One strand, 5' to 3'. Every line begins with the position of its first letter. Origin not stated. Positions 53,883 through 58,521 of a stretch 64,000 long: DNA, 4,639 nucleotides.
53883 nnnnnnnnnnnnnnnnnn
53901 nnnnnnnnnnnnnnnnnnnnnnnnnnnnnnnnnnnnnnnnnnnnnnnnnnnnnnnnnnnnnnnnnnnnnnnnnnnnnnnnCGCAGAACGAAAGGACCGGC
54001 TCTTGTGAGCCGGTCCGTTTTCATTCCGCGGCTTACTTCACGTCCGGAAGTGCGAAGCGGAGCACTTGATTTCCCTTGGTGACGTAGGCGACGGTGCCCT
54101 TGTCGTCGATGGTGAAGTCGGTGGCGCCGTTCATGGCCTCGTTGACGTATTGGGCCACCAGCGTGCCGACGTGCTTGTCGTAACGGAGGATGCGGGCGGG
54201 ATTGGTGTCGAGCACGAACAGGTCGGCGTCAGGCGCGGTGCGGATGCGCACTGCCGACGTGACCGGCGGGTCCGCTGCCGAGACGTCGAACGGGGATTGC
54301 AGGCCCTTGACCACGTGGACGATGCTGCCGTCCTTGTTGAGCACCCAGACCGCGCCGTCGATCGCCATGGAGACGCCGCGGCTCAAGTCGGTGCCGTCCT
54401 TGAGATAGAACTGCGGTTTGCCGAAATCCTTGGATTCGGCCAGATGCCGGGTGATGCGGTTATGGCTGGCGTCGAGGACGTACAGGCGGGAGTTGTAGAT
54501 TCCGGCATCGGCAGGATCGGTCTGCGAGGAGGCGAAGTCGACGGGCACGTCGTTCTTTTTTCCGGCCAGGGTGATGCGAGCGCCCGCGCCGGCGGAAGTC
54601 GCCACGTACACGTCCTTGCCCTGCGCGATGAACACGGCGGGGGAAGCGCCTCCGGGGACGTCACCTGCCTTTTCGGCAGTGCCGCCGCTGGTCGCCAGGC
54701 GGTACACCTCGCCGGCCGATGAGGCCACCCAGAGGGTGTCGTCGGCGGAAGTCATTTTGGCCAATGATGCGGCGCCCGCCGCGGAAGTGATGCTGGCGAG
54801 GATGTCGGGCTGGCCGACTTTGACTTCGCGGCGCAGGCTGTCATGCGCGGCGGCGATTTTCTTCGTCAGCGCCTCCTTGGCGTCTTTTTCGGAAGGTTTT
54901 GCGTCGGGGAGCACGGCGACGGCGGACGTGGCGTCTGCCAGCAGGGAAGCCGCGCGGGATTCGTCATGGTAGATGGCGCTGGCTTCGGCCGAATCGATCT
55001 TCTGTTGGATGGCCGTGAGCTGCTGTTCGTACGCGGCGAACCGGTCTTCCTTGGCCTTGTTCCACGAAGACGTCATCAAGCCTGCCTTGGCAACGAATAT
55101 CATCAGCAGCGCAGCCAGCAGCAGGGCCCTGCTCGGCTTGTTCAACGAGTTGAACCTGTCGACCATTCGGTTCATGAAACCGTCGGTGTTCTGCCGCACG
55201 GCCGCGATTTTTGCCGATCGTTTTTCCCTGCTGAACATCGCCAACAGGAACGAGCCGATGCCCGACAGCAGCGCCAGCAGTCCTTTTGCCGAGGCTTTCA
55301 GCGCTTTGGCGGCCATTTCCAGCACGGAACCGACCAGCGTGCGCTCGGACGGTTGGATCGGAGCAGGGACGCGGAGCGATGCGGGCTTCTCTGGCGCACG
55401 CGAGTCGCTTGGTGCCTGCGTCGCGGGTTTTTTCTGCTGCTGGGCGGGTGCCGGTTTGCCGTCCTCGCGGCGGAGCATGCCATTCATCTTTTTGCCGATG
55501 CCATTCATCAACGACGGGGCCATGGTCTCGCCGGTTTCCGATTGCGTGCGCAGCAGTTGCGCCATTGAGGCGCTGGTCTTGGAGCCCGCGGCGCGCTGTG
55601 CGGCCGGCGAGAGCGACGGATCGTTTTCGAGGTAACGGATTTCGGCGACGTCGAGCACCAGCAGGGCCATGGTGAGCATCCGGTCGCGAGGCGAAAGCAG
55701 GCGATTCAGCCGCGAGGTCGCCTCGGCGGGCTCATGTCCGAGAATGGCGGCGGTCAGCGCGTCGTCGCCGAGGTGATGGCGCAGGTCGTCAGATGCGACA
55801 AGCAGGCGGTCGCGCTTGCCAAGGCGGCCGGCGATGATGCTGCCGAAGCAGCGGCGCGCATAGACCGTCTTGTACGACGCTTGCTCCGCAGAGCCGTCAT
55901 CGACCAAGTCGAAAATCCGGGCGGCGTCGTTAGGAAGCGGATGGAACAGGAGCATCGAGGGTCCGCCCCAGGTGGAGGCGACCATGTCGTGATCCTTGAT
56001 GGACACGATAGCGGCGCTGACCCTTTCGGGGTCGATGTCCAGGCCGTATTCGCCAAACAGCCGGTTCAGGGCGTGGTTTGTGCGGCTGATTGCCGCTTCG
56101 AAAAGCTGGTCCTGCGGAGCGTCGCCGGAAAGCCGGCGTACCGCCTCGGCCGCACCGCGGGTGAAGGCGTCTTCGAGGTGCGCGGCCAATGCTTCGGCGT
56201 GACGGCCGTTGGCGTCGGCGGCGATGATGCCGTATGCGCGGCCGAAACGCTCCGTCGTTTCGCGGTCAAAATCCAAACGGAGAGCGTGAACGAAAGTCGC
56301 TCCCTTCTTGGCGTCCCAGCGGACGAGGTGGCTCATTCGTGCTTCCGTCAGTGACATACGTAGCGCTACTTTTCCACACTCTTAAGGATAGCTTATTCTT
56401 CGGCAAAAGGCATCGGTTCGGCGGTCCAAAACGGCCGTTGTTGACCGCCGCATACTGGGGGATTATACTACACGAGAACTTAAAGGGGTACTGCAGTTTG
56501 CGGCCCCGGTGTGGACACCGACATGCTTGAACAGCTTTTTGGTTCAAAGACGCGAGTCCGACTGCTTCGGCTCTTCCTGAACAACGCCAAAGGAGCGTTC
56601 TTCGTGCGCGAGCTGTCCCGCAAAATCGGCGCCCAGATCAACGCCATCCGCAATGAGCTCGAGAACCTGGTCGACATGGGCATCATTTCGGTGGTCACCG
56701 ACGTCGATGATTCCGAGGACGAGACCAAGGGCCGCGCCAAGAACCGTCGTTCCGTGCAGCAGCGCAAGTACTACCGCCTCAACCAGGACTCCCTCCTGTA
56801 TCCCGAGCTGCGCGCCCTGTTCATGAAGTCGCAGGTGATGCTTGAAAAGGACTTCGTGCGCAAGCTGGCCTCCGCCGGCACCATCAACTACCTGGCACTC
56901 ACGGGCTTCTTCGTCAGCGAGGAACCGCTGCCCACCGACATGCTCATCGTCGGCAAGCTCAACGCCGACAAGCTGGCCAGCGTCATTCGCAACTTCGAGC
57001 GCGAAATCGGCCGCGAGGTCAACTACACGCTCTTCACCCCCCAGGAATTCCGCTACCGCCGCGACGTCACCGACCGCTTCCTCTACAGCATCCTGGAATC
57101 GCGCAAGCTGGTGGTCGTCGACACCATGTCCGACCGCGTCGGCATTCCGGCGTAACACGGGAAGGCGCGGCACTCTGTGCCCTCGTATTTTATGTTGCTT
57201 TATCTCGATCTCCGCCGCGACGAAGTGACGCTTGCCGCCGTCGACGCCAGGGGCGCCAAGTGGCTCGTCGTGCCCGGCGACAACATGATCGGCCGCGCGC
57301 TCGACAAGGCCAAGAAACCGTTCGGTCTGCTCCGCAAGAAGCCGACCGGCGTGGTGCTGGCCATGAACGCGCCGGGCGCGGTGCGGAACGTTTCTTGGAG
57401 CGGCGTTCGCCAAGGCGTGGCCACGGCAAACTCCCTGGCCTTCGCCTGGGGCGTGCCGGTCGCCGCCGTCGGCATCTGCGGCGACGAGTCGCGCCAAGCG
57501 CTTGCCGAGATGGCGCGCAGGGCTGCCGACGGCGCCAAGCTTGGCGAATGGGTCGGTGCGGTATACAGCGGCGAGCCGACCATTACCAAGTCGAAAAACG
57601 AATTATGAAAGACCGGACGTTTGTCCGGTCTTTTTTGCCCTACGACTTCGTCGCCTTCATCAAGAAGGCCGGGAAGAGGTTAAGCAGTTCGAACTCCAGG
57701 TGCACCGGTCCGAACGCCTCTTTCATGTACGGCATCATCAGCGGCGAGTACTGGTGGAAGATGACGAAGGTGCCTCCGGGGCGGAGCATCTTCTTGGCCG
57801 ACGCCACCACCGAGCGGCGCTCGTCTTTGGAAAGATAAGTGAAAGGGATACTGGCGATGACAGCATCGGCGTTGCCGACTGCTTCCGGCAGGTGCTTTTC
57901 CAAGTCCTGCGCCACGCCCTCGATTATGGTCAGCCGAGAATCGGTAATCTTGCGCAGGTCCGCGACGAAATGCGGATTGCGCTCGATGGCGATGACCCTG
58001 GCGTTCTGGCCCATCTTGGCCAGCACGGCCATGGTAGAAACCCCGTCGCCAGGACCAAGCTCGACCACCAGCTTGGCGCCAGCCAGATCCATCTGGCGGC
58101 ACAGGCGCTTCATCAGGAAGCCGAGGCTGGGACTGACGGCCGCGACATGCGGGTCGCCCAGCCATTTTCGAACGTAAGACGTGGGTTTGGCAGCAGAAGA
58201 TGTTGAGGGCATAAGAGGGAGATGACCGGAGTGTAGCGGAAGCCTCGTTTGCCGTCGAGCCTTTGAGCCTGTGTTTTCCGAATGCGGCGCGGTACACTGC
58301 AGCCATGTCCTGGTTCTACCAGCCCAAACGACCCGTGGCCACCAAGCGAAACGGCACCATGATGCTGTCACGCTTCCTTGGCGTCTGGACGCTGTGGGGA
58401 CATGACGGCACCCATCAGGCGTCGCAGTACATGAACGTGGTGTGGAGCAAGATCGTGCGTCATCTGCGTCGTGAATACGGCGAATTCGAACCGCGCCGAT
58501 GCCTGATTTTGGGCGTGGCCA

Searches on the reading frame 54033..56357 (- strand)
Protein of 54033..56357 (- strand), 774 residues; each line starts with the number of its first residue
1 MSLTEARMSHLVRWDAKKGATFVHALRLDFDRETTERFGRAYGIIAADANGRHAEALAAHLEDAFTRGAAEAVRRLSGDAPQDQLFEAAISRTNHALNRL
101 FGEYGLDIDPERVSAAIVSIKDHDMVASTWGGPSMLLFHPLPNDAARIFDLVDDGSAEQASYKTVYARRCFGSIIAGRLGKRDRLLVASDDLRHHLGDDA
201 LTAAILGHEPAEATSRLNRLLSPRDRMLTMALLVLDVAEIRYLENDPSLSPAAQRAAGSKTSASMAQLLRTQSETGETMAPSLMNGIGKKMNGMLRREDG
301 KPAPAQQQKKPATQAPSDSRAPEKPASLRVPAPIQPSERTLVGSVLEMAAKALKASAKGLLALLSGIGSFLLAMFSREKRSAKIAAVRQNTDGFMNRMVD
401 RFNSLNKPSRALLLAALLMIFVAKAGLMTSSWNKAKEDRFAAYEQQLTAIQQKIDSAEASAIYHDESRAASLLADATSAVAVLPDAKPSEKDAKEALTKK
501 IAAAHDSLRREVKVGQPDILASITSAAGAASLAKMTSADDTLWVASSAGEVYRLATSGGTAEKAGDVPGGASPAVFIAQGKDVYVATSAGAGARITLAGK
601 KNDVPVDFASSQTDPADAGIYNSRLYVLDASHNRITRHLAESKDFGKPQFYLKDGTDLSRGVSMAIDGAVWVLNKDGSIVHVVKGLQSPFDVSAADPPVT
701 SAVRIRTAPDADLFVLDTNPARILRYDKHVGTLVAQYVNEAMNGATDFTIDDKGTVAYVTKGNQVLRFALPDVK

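Call 16: search_protein_families(library=pfam, proteins=[window:54033-56357:-], max_evalue=0.001)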
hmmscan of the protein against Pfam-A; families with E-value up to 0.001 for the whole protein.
window:54033-56357:- (774 aa): 1 family
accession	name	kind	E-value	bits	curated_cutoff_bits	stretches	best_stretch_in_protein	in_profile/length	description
PF24684.1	Vgb_lyase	-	0.00024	20.4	50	0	528-681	138-289/290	Virginiamycin B lyase family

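Call 71: search_protein_families(library=phrogs, proteins=[window:54033-56357:-], max_evalue=0.01)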
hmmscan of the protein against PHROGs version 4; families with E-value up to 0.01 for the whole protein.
window:54033-56357:- (774 aa): 0 families

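Call 72: search_protein_families(library=ncbifam, proteins=[window:54033-56357:-], max_evalue=0.01)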
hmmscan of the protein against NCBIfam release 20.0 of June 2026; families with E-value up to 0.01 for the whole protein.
window:54033-56357:- (774 aa): 0 families

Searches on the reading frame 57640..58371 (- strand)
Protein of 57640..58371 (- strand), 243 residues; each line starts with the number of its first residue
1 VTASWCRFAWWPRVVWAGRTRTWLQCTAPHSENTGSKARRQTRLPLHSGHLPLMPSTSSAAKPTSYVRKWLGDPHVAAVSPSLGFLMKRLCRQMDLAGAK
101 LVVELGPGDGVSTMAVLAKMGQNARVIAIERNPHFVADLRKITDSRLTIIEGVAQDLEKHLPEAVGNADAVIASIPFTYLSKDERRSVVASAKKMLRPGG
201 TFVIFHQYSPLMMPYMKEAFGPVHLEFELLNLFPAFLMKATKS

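Call 52: search_protein_families(library=pfam, proteins=[window:57640-58371:-], max_evalue=0.0001)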
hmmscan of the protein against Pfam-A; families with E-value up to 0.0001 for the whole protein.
window:57640-58371:- (243 aa): 7 families
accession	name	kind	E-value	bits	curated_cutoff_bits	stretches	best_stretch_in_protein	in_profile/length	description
PF13649.12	Methyltransf_25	-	2.2e-11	44.7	27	1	102-200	1-97/97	Methyltransferase domain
PF08241.18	Methyltransf_11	-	5.1e-09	37.1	21.2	1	104-204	2-95/95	Methyltransferase domain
PF08242.18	Methyltransf_12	-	1.5e-07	32.4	30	1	103-202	1-98/98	Methyltransferase domain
PF13847.12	Methyltransf_31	-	5.6e-06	26.5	27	1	101-205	6-110/145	Methyltransferase domain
PF00398.26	RrnaAD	-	1e-05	25.2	24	1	86-176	18-108/263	Ribosomal RNA adenine dimethylase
PF05175.20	MTS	-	1.2e-05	25.5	23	1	92-224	25-158/170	Methyltransferase small domain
PF13578.12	Methyltransf_24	-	3.4e-05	25.1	26.3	1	103-207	1-104/105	Methyltransferase domain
